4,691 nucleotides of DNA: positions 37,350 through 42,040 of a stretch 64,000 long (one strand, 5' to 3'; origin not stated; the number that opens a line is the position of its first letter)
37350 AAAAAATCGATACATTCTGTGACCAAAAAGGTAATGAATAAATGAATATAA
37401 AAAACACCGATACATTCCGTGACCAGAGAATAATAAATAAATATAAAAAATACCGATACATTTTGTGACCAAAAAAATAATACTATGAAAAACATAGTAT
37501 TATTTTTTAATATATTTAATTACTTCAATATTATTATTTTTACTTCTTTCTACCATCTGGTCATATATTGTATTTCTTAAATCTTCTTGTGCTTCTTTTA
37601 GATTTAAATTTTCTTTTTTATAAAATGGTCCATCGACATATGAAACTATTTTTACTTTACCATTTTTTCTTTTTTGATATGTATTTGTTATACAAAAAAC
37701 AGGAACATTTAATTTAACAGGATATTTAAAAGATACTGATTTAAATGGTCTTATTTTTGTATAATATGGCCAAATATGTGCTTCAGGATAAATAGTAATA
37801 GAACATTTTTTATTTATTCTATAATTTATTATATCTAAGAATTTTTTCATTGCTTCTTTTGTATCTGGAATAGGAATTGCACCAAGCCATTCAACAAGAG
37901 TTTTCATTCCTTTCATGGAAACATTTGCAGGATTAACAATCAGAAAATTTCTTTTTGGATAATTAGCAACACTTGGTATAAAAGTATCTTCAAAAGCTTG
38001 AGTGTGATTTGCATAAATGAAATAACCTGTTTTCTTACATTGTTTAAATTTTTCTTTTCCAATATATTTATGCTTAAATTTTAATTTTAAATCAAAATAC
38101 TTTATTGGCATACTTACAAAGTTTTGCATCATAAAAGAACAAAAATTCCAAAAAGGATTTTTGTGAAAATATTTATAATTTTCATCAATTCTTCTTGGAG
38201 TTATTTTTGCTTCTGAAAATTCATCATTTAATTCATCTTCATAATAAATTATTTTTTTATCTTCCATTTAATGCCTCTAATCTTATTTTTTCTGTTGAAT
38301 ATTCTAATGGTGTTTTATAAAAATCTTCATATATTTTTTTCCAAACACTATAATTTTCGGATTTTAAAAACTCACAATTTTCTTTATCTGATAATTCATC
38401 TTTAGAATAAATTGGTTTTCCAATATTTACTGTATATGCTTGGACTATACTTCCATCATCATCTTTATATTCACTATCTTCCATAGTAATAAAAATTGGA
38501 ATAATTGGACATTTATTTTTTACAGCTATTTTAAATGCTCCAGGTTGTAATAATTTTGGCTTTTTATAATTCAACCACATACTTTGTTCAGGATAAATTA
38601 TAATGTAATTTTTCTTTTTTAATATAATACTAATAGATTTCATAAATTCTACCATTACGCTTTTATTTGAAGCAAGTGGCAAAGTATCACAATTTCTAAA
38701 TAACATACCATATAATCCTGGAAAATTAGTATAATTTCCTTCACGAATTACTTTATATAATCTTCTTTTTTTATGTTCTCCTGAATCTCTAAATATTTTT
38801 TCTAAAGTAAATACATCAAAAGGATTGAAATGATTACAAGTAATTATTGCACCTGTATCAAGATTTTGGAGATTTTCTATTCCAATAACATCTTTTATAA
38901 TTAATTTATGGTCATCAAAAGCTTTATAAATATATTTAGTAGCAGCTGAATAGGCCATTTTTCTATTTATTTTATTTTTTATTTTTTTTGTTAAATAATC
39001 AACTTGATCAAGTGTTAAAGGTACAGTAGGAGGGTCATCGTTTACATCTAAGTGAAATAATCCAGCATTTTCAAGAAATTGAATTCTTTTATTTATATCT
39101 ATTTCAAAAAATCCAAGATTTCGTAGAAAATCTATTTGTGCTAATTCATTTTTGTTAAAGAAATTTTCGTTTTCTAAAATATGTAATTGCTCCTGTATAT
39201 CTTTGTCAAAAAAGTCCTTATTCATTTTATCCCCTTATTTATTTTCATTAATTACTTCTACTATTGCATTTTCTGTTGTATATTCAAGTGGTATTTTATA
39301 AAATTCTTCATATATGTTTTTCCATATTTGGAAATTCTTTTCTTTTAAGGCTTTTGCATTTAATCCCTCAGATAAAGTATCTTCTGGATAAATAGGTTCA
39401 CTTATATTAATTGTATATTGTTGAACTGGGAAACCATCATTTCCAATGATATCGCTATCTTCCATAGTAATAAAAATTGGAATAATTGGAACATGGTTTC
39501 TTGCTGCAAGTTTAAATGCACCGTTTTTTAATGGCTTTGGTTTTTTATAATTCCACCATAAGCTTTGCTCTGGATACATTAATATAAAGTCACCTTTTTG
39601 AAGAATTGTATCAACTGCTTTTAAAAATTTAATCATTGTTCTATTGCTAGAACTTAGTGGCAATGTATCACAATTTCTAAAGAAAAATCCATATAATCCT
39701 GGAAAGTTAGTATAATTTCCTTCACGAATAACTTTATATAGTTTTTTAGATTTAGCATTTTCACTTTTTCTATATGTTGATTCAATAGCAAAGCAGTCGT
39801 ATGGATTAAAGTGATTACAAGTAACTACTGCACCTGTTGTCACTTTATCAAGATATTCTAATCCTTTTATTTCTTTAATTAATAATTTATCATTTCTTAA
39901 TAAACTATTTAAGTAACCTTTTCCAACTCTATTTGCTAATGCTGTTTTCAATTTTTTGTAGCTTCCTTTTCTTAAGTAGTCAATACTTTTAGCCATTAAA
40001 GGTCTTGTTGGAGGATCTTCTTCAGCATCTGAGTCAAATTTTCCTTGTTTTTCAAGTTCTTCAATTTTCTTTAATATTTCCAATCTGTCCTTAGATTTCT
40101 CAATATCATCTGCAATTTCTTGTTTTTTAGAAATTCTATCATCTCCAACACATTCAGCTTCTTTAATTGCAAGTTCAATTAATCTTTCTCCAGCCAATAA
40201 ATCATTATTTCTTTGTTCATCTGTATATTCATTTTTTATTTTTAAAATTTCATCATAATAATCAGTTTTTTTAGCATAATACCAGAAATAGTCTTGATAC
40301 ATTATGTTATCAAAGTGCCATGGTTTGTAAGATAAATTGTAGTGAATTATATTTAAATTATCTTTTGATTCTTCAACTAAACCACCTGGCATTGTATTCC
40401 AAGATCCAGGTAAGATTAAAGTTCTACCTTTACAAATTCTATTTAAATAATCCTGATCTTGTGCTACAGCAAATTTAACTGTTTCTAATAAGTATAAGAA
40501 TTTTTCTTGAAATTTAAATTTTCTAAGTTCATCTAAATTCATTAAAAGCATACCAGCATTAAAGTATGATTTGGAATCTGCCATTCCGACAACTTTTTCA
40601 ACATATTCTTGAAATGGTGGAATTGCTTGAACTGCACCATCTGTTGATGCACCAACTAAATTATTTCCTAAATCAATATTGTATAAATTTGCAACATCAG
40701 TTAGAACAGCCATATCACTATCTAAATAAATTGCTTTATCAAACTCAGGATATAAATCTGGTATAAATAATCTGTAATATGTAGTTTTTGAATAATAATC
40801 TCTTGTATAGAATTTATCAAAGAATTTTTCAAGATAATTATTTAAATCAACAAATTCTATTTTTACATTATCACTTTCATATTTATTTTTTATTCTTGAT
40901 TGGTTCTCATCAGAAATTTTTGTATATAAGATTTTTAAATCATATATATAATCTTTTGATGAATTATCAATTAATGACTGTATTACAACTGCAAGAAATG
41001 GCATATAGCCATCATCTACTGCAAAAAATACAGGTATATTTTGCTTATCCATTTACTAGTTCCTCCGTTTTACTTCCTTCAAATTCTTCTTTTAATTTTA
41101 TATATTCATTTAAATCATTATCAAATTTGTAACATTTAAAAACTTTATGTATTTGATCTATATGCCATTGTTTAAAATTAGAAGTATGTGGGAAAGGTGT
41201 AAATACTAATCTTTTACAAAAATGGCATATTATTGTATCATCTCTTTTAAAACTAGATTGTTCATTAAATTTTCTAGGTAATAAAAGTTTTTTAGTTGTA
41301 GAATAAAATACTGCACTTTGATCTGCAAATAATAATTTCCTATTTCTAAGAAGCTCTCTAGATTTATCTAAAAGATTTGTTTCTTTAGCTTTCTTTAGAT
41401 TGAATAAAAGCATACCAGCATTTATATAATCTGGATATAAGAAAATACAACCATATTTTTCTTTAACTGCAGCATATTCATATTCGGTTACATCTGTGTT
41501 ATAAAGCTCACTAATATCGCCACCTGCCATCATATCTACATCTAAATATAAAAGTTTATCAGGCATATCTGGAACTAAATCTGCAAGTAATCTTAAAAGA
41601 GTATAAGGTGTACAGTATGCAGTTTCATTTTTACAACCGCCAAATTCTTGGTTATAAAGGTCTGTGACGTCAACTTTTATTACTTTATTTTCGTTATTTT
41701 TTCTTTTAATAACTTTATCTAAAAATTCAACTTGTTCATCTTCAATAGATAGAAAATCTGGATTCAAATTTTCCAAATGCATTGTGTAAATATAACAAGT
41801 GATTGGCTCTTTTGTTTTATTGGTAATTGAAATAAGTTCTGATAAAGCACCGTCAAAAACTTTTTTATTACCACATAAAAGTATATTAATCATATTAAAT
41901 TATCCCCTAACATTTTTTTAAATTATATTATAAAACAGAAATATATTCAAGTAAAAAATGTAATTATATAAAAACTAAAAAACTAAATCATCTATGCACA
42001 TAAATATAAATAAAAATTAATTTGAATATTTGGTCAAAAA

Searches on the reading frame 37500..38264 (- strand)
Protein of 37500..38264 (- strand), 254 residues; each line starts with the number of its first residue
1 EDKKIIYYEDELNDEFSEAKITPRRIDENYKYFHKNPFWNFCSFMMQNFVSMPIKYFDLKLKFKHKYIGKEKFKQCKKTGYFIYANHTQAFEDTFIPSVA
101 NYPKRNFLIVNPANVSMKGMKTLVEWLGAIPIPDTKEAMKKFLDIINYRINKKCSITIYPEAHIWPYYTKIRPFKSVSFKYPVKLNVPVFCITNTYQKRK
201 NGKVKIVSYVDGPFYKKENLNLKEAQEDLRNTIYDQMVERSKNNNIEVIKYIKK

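Call 72: search_protein_families(library=pfam, proteins=[window:37500-38264:-], max_evalue=0.001)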
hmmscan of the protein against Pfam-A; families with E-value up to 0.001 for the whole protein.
window:37500-38264:- (254 aa): 1 family
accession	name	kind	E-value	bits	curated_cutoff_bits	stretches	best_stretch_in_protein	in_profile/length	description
PF01553.26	Acyltransferase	-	4.9e-07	30.1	23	1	67-192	4-129/132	Acyltransferase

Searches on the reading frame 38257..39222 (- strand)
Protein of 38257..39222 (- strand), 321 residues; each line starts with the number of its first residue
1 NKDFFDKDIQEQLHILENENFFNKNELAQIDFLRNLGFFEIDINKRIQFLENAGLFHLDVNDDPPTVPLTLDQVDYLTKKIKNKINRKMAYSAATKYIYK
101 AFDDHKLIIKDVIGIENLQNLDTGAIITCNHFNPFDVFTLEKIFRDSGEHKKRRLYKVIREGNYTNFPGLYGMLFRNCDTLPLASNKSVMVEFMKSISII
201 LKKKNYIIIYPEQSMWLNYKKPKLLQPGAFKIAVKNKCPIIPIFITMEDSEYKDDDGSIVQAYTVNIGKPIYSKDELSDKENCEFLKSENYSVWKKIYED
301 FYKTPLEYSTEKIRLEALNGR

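Call 72: search_protein_families(library=pfam, proteins=[window:38257-39222:-], max_evalue=0.001)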
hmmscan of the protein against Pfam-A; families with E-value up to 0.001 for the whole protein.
window:38257-39222:- (321 aa): 1 family
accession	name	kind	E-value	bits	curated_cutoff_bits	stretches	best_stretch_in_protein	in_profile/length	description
PF01553.26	Acyltransferase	-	6.9e-15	55.5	23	1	112-245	4-131/132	Acyltransferase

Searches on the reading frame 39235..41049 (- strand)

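Call 72: search_protein_families(library=pfam, proteins=[window:39235-41049:-], max_evalue=0.001)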
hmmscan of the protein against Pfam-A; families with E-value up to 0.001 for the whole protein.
window:39235-41049:- (604 aa): 3 families
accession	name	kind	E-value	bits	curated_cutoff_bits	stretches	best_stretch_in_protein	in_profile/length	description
PF01501.26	Glyco_transf_8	-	6.2e-48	164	24.3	1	7-246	2-251/253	Glycosyl transferase family 8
PF01553.26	Acyltransferase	-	5.6e-13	49.3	23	1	394-527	4-131/132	Acyltransferase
PF18404.7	Glyco_transf_24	-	0.00013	21.9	25.7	1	14-179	11-174/268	Glucosyltransferase 24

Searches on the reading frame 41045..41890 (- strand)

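Call 72: search_protein_families(library=pfam, proteins=[window:41045-41890:-], max_evalue=0.001)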
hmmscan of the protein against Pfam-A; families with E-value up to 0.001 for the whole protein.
window:41045-41890:- (281 aa): 1 family
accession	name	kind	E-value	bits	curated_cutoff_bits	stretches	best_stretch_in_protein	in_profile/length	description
PF01501.26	Glyco_transf_8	-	1.1e-17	64.9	24.3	1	3-225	2-243/253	Glycosyl transferase family 8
